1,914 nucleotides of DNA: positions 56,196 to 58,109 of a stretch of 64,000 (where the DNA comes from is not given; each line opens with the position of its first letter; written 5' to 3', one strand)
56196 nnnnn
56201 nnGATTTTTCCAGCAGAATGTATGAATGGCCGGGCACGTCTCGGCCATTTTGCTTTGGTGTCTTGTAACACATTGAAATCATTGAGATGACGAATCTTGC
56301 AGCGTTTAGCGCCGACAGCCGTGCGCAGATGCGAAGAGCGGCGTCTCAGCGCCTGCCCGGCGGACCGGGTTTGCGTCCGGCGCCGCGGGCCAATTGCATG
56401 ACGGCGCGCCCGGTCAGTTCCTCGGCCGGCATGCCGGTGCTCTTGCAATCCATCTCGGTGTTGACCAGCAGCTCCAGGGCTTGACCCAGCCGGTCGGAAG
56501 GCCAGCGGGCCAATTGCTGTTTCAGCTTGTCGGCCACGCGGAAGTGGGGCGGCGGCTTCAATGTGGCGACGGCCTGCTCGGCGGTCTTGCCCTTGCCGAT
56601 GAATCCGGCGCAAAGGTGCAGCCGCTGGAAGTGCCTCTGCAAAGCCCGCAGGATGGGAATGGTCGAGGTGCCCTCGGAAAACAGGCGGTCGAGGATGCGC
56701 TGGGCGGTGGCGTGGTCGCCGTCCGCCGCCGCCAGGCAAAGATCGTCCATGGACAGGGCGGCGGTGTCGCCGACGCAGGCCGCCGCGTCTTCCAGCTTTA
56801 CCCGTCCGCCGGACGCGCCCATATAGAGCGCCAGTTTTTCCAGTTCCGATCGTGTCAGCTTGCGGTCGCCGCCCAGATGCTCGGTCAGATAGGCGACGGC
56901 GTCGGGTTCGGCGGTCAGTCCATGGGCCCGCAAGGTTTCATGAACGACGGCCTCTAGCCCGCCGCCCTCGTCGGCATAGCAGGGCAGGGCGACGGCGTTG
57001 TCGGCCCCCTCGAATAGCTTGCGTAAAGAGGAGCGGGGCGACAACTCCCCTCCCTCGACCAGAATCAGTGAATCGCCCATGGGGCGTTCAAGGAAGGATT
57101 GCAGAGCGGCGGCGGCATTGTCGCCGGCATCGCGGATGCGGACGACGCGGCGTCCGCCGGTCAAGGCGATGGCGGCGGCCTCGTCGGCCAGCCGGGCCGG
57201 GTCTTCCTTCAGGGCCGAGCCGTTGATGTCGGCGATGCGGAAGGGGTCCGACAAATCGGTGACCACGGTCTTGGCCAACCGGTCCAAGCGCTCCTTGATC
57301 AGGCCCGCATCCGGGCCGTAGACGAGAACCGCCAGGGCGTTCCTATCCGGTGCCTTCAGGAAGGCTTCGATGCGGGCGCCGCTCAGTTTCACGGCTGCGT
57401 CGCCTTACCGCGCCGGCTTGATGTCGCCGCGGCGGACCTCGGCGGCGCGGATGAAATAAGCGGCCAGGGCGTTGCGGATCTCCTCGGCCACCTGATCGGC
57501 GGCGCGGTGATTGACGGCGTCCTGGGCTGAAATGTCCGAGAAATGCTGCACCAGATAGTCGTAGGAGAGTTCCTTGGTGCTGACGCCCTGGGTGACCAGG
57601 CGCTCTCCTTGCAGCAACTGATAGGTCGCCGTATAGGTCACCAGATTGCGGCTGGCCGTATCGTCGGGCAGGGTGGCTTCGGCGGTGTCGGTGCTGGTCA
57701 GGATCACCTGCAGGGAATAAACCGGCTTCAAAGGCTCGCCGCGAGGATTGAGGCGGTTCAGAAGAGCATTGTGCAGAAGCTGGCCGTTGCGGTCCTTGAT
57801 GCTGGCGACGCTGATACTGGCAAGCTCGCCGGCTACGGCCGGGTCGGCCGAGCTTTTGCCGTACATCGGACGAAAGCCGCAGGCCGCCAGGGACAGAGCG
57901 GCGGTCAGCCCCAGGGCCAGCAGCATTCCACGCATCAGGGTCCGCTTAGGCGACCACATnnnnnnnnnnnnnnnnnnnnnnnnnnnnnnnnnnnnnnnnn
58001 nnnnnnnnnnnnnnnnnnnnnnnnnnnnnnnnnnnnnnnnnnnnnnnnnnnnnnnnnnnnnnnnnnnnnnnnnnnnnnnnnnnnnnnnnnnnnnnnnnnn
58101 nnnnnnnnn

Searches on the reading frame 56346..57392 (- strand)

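Call 5: search_protein_families(library=ncbifam, proteins=[window:56346-57392:-])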
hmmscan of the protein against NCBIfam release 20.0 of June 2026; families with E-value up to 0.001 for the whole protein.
window:56346-57392:- (348 aa): 3 families
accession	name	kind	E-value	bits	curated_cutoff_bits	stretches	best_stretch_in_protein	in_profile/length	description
TIGR01128.2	holA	equivalog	1.2e-57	195.7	80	1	22-333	2-315/316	DNA polymerase III subunit delta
NF005134.0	PRK06585.1-1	equivalog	3.8e-29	101.7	478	1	19-319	20-310/326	DNA polymerase III subunit delta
NF006302.0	PRK08487.1-5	equivalog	5.8e-10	39.3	296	1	148-318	139-302/323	DNA polymerase III subunit delta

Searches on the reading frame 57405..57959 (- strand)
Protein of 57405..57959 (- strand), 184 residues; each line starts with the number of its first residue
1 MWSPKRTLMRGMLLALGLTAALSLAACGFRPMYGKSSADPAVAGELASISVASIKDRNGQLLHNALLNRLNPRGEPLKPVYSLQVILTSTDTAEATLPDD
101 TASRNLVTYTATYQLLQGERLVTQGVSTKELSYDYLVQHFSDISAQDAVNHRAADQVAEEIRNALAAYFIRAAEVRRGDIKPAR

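Call 5: search_protein_families(library=ncbifam, proteins=[window:57405-57959:-])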
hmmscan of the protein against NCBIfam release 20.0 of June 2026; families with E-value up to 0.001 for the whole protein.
window:57405-57959:- (184 aa): 0 families

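Call 12: search_protein_families(library=pfam, proteins=[window:57405-57959:-])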
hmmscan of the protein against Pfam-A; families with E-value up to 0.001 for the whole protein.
window:57405-57959:- (184 aa): 1 family
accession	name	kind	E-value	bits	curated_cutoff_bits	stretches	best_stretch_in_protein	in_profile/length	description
PF04390.17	LptE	-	3.6e-08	34.5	23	1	46-165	1-118/118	Lipopolysaccharide-assembly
